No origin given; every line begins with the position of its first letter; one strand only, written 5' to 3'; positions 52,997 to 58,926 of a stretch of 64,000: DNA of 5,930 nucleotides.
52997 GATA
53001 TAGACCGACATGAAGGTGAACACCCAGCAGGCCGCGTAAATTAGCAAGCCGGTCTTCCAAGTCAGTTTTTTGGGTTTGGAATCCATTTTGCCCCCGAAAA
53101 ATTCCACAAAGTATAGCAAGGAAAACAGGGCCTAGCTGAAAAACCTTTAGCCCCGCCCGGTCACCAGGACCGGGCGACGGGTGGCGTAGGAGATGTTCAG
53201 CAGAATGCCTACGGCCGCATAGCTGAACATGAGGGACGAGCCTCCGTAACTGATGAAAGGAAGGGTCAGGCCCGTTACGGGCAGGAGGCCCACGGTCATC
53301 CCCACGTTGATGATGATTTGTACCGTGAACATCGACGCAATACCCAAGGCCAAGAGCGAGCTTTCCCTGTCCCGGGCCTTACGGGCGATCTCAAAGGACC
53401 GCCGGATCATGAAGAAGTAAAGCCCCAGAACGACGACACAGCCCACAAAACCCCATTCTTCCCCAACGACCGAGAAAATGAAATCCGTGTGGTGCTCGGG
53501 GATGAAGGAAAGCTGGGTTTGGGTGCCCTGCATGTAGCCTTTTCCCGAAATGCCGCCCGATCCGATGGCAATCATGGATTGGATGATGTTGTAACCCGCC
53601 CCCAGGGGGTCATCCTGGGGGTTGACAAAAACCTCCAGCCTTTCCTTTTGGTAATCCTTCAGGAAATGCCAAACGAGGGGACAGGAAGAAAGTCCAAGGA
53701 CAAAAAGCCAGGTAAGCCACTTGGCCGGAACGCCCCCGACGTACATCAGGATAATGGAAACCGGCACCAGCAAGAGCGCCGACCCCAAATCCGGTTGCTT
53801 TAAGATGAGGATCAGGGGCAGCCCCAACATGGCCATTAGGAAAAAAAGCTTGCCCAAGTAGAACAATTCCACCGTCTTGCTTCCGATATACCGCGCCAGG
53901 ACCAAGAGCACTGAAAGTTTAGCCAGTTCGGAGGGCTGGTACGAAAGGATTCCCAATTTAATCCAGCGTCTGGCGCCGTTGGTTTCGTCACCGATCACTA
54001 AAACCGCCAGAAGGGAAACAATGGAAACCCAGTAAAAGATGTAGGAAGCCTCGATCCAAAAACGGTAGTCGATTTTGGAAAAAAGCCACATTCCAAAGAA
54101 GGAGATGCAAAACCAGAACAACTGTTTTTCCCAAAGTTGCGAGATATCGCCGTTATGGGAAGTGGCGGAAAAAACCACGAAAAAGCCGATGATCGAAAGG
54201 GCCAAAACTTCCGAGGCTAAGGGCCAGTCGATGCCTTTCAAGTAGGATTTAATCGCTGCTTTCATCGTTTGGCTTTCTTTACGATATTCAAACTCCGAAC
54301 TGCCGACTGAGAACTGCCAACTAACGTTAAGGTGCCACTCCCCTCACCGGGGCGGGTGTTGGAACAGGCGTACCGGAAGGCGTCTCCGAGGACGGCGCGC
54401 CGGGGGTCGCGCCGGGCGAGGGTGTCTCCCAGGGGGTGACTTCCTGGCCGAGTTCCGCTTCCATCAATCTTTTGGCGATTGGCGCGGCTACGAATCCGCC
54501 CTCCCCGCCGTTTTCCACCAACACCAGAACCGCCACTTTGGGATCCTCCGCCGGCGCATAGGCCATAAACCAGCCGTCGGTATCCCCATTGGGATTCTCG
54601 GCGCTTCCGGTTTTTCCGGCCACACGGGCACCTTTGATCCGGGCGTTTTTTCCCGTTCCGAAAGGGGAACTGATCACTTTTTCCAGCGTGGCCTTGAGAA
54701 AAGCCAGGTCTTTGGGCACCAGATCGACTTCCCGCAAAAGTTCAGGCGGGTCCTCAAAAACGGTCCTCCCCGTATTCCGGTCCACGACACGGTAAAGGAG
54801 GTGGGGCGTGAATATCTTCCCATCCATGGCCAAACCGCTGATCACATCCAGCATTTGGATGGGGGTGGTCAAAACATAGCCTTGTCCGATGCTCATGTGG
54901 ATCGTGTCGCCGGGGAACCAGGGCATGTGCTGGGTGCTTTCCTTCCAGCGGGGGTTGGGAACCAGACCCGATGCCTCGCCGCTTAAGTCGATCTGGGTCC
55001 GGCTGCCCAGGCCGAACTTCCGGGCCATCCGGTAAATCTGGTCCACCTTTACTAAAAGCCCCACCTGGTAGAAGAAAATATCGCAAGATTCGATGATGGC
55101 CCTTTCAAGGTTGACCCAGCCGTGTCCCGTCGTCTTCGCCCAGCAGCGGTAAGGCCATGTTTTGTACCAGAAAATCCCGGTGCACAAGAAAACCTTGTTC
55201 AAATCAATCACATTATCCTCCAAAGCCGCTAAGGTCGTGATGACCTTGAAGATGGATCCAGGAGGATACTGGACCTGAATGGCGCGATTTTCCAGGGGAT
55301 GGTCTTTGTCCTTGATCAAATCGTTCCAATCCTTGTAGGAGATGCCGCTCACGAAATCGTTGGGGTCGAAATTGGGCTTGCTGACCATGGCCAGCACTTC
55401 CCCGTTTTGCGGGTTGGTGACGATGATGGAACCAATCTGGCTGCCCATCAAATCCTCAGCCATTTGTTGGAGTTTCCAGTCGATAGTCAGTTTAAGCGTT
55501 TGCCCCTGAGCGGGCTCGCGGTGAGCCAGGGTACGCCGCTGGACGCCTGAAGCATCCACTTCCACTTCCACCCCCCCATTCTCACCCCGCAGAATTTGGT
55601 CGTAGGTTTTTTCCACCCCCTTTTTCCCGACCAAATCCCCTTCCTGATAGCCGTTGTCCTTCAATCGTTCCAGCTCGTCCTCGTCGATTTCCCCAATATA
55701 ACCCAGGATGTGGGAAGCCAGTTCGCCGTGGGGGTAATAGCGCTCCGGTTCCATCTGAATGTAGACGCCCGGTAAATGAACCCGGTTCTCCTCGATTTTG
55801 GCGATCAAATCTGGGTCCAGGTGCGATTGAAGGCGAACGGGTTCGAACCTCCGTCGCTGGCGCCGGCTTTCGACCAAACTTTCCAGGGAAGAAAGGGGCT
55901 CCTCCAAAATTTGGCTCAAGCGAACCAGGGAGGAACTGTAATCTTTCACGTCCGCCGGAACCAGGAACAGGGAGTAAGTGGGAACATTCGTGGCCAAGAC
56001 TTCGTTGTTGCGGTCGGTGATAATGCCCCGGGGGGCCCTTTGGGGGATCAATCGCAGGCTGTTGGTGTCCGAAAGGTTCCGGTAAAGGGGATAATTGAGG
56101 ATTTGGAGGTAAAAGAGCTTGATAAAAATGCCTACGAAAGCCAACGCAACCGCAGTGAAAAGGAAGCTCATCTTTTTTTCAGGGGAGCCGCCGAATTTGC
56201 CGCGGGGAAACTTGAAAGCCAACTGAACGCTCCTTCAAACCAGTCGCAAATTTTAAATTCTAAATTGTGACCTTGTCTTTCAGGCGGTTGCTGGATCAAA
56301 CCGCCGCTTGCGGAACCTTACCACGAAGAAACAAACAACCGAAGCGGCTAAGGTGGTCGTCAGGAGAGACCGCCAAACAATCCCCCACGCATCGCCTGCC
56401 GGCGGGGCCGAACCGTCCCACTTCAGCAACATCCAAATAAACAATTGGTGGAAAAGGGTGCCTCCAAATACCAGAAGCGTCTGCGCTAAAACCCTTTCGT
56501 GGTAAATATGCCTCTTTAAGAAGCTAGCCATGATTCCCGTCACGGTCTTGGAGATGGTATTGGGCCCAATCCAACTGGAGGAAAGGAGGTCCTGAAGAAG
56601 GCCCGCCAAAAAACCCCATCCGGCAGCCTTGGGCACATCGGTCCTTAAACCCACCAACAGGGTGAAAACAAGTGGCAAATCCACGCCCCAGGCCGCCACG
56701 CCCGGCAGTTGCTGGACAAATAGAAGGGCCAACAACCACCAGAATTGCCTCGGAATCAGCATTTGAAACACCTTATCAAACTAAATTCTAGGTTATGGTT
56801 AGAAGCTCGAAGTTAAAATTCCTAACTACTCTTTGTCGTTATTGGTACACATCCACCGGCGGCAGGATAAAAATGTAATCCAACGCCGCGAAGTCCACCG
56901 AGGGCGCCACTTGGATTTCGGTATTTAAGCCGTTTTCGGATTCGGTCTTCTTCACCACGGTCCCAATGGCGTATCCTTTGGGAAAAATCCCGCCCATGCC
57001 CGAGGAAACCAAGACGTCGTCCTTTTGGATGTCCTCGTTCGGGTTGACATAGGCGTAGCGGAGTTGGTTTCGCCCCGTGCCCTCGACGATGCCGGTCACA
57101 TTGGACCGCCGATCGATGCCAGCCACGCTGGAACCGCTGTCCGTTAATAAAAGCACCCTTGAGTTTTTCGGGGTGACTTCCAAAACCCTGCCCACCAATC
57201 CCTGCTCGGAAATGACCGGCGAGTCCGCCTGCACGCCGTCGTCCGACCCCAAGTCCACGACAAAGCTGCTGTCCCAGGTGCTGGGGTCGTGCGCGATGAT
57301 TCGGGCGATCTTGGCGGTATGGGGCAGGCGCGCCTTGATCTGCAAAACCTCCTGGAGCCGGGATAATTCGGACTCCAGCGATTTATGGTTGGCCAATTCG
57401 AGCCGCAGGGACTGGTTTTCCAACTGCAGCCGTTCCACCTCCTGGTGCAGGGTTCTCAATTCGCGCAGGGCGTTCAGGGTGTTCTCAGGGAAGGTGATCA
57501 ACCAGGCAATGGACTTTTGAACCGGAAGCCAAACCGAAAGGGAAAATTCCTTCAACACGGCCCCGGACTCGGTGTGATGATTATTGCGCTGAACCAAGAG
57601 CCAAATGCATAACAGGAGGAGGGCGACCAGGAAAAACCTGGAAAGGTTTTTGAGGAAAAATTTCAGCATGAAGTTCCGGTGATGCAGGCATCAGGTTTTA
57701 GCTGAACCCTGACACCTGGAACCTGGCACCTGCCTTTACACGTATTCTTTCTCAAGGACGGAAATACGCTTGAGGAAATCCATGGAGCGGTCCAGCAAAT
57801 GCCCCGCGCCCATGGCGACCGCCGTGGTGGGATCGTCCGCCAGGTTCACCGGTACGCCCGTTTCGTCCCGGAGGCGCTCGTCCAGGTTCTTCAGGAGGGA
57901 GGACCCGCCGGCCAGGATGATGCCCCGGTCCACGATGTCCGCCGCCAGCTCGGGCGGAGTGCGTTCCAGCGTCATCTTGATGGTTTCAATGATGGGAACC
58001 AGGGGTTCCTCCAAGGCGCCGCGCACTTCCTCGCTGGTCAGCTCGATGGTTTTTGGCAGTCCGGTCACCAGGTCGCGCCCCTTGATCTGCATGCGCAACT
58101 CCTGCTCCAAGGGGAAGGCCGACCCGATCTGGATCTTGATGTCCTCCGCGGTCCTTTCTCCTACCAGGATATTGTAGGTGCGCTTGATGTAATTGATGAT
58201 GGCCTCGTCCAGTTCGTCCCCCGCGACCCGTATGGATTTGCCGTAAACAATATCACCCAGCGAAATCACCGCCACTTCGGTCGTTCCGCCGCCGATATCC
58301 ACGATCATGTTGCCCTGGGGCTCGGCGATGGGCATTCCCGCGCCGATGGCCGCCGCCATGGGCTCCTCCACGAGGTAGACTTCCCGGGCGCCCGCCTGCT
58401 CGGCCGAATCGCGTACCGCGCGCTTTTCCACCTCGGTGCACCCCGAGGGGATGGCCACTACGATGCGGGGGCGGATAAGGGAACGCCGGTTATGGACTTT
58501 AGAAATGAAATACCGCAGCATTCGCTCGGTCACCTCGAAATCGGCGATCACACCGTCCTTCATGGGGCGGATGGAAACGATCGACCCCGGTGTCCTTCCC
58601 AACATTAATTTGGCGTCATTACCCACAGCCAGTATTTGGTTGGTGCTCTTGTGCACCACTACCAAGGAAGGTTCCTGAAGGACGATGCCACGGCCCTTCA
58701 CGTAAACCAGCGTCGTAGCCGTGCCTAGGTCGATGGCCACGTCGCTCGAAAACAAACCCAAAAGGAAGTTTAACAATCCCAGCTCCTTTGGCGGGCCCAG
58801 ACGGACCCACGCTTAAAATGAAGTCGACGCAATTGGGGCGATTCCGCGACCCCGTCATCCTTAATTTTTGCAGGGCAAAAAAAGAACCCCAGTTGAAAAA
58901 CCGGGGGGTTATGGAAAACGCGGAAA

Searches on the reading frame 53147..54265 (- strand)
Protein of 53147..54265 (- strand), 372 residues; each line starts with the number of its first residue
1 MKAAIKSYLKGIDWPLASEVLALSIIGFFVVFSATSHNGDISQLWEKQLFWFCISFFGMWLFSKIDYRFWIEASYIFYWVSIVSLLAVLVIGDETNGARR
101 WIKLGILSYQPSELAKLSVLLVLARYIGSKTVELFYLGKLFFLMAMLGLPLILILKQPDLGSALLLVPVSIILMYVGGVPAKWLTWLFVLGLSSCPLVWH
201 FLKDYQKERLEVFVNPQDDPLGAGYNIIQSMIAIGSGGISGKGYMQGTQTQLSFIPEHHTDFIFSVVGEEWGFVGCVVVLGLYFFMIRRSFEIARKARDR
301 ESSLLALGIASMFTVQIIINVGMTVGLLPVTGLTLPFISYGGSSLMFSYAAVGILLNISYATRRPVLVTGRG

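Call 90: search_protein_families(library=pfam, proteins=[window:53147-54265:-], max_evalue=0.0001)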
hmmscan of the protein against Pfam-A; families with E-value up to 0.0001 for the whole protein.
window:53147-54265:- (372 aa): 1 family
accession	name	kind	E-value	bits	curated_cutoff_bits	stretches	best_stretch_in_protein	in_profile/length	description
PF01098.24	FTSW_RODA_SPOVE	-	4.3e-106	355.3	26.4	1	21-363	9-355/356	Cell cycle protein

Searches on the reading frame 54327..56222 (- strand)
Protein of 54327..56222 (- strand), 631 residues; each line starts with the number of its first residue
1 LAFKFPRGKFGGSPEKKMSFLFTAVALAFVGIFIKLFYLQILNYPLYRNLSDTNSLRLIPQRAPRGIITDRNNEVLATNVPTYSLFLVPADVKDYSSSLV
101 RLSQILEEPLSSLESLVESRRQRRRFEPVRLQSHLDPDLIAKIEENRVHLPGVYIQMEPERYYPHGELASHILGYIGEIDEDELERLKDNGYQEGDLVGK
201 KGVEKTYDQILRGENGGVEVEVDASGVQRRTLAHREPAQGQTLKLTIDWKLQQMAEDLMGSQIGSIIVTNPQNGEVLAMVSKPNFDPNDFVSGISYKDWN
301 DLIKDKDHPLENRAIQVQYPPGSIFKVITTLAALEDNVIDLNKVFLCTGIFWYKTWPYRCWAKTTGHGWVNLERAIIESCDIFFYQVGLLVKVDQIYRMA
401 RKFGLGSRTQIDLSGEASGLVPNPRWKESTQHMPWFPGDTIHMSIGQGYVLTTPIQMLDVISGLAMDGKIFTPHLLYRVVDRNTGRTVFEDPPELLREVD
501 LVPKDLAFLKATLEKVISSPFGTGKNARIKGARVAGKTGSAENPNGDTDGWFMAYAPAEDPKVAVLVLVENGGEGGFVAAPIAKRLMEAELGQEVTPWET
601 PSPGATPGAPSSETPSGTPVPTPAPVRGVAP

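Call 90: search_protein_families(library=pfam, proteins=[window:54327-56222:-], max_evalue=0.0001)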
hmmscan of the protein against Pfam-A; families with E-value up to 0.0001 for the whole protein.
window:54327-56222:- (631 aa): 2 families
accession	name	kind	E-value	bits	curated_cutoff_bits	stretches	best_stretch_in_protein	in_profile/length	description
PF00905.27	Transpeptidase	-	1.5e-68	231.6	22.1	1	264-588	1-299/299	Penicillin binding protein transpeptidase domain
PF03717.20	PBP_dimer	-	1.5e-52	179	24.4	1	61-231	2-178/180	Penicillin-binding Protein dimerisation domain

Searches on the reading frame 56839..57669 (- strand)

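Call 91: search_protein_families(library=pfam, proteins=[window:56839-57669:-], max_evalue=0.0001)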
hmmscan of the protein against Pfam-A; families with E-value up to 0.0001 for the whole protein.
window:56839-57669:- (276 aa): 1 family
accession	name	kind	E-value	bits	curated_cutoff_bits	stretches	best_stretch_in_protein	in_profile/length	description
PF04085.20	MreC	-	7.1e-44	149.6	28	1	124-269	1-146/147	Rod shape-determining protein MreC, barrel core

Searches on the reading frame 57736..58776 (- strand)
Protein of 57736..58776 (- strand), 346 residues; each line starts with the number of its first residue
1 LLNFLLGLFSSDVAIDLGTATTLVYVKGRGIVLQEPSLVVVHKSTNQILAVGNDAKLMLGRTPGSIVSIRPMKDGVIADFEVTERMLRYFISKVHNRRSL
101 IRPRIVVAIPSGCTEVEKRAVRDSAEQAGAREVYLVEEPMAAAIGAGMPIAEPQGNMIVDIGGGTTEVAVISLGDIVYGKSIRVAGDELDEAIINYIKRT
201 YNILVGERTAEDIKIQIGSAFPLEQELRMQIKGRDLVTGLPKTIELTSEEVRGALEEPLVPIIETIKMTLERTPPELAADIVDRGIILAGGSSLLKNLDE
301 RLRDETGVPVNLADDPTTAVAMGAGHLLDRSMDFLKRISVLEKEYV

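Call 91: search_protein_families(library=pfam, proteins=[window:57736-58776:-], max_evalue=0.0001)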
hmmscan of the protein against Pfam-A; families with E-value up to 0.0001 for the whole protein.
window:57736-58776:- (346 aa): 5 families
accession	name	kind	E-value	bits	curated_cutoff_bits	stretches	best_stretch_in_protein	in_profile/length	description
PF06723.19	MreB_Mbl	-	1.4e-150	501.1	27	1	11-331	2-322/327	MreB/Mbl protein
PF00022.25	Actin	-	2.6e-13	49.8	27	1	35-200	30-190/410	Actin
PF00012.26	HSP70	-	7.2e-13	48.1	20.6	1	104-324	135-368/599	Hsp70 protein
PF14450.12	FtsA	-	1.8e-12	48.2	31.8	1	158-323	2-127/127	Cell division protein FtsA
PF11104.14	PilM_2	-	1.5e-06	27.8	27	0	153-214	179-234/340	Type IV pilus assembly protein PilM;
